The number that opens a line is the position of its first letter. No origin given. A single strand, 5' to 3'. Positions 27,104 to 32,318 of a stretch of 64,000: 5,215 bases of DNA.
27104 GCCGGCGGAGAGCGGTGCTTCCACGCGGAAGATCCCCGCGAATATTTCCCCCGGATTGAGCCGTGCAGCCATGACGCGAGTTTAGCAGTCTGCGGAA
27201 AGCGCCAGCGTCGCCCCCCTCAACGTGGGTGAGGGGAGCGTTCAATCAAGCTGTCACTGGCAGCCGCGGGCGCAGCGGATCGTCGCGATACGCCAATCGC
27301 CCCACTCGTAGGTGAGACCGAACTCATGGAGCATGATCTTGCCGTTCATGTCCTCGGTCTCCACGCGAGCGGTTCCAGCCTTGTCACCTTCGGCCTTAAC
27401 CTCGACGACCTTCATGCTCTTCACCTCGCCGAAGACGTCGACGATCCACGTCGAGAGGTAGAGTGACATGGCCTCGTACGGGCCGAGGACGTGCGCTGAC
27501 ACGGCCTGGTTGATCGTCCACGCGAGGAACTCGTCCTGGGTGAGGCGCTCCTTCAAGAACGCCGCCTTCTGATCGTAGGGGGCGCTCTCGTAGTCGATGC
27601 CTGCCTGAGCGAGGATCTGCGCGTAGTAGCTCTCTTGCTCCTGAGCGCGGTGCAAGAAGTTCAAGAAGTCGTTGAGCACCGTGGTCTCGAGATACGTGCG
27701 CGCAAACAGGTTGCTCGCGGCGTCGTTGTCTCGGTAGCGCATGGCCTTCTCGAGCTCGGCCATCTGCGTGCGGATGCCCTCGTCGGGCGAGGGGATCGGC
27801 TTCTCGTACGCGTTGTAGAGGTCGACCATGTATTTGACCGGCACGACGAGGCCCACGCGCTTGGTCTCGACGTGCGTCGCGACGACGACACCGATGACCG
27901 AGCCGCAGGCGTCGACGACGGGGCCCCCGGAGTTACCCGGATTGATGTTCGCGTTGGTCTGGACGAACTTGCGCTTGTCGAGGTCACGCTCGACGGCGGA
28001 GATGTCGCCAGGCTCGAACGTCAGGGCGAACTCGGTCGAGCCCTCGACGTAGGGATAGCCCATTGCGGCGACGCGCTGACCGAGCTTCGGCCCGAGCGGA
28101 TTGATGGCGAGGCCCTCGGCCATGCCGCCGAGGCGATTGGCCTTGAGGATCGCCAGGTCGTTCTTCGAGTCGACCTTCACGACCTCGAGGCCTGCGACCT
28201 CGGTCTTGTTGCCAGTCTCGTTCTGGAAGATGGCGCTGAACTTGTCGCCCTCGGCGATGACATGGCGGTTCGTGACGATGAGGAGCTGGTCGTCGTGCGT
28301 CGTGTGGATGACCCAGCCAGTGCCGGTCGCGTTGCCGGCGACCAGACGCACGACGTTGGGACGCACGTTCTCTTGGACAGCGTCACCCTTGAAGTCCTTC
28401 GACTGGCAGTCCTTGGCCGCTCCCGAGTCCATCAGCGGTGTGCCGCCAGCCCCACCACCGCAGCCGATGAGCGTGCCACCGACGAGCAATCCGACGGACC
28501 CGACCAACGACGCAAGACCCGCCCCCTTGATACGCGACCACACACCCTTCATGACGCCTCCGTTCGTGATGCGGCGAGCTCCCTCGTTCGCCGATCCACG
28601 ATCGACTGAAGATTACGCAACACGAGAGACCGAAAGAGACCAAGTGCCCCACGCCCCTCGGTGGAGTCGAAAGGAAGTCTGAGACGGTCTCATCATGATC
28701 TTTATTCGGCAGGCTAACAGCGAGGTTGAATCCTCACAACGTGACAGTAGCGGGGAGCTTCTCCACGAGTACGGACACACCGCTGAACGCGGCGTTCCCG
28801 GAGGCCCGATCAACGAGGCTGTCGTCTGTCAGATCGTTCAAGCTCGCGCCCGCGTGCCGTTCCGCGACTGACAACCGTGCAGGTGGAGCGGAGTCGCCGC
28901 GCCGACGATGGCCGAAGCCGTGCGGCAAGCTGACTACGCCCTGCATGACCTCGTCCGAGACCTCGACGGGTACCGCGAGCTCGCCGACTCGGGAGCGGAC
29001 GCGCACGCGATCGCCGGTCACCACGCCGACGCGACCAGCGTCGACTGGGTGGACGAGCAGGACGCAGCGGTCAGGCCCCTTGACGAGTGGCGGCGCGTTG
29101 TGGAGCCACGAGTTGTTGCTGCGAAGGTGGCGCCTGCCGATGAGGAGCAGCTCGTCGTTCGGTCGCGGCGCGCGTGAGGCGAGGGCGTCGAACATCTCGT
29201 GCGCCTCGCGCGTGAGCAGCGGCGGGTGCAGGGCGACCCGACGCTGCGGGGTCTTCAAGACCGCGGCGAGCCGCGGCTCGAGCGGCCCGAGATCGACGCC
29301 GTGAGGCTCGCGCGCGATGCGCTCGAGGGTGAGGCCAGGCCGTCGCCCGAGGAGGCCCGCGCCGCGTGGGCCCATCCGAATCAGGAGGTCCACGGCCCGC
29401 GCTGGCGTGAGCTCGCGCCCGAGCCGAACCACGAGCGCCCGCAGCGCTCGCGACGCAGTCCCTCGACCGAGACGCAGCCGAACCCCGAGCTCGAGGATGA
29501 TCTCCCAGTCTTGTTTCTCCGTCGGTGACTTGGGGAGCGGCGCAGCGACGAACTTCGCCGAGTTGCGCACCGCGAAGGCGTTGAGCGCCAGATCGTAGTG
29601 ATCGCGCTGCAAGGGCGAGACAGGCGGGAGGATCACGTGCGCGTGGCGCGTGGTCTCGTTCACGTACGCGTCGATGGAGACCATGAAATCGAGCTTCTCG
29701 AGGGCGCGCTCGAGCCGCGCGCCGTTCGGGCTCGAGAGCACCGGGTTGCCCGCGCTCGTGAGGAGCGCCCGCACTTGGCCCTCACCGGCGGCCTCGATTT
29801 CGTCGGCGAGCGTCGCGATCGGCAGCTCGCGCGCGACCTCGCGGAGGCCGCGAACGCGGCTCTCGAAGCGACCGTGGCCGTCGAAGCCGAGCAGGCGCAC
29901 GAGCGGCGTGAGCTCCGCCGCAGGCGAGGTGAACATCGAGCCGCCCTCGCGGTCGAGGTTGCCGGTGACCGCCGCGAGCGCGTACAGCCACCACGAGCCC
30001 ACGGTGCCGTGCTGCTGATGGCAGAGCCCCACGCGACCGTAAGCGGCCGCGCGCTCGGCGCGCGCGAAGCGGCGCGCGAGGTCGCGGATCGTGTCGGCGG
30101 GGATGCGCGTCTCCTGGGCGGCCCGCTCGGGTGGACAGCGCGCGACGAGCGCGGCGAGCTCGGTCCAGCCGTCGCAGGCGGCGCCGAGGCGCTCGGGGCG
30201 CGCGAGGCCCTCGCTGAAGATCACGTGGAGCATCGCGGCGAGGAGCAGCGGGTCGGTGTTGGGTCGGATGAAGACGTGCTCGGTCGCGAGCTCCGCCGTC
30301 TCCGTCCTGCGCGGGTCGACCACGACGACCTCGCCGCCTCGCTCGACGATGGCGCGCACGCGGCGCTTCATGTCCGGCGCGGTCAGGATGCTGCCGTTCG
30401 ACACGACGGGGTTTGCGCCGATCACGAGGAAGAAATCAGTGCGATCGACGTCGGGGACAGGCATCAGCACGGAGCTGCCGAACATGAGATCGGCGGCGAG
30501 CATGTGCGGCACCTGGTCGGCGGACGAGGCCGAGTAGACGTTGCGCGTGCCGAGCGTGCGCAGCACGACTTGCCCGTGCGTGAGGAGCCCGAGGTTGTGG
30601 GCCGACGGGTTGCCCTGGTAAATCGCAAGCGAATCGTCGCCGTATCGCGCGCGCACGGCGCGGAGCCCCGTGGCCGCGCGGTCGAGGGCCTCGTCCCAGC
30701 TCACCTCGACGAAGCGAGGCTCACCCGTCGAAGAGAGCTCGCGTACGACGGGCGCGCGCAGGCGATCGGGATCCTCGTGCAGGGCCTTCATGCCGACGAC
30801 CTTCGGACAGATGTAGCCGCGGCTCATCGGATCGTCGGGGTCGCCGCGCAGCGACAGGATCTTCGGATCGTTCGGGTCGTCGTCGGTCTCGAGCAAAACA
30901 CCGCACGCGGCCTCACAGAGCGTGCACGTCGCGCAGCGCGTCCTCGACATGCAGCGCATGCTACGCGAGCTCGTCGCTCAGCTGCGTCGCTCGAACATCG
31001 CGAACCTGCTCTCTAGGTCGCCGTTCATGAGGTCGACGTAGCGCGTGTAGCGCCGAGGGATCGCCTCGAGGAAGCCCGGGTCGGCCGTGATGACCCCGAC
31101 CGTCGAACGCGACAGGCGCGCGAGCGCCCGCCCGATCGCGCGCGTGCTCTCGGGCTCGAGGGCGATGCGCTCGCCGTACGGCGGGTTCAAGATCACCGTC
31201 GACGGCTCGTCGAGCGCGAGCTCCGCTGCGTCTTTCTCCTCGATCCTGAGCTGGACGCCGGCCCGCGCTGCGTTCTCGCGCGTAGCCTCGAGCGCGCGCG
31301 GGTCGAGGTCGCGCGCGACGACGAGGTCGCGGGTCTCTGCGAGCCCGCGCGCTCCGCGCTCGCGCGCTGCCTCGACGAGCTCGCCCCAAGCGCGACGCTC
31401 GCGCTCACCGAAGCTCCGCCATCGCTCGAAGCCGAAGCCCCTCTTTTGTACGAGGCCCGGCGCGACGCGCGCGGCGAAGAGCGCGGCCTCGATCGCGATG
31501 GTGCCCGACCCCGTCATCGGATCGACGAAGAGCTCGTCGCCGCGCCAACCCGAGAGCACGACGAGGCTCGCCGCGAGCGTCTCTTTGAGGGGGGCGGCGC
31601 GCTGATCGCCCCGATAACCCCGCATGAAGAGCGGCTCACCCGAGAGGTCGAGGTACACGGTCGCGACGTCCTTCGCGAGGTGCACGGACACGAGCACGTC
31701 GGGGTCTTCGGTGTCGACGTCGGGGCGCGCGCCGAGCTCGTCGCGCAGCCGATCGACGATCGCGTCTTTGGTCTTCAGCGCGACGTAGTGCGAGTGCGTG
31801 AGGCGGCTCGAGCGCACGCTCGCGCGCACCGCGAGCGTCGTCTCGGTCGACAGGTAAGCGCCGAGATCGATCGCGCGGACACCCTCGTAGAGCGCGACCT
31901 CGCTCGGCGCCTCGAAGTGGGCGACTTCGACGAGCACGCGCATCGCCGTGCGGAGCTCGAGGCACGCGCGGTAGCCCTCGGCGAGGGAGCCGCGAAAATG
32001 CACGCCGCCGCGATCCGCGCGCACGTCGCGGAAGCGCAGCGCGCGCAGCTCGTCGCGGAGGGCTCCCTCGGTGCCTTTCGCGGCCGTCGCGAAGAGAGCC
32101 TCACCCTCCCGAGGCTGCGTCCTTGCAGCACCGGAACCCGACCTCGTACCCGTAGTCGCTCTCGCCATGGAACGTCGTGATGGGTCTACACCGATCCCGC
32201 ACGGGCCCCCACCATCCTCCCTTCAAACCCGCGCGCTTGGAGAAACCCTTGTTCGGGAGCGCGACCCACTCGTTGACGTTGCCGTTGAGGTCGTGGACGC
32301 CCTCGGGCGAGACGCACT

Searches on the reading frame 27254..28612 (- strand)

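Call 13: search_protein_families(library=pfam, proteins=[window:27254-28612:-], max_evalue=0.001)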
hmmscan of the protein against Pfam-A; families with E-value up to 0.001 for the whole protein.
window:27254-28612:- (452 aa): 2 families
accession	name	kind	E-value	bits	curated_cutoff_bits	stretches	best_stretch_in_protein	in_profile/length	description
PF13365.12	Trypsin_2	-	1.3e-24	88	27.6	1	97-242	1-144/144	Trypsin-like peptidase domain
PF00089.32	Trypsin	-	1.1e-11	45.5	20.6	1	76-263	4-217/220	Trypsin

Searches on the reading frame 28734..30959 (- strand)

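Call 13: search_protein_families(library=pfam, proteins=[window:28734-30959:-], max_evalue=0.001)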
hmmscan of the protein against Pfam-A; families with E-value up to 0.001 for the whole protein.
window:28734-30959:- (741 aa): 3 families
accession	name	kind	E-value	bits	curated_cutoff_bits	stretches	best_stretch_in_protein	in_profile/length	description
PF00384.28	Molybdopterin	-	1.6e-30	106.8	24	1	66-491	1-350/353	Molybdopterin oxidoreductase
PF01568.27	Molydop_binding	-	3.9e-21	75.6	26.8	1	604-727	1-108/110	Molydopterin dinucleotide binding domain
PF04879.21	Molybdop_Fe4S4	-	1.3e-07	31.9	22.7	1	10-54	6-46/55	Molybdopterin oxidoreductase Fe4S4 domain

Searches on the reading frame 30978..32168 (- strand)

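Call 13: search_protein_families(library=pfam, proteins=[window:30978-32168:-], max_evalue=0.001)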
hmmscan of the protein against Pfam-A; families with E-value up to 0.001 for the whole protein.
window:30978-32168:- (396 aa): 3 families
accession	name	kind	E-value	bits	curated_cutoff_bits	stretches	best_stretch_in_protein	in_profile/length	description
PF01170.24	UPF0020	-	3.3e-37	128.6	22.3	1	183-386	1-192/197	RMKL-like, methyltransferase domain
PF22020.1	RlmL_1st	-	7.4e-18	64.7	27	1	25-79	2-55/55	RlmL ferredoxin-like domain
PF02926.22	THUMP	-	7.5e-18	65.2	20.6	1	90-174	4-84/84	THUMP domain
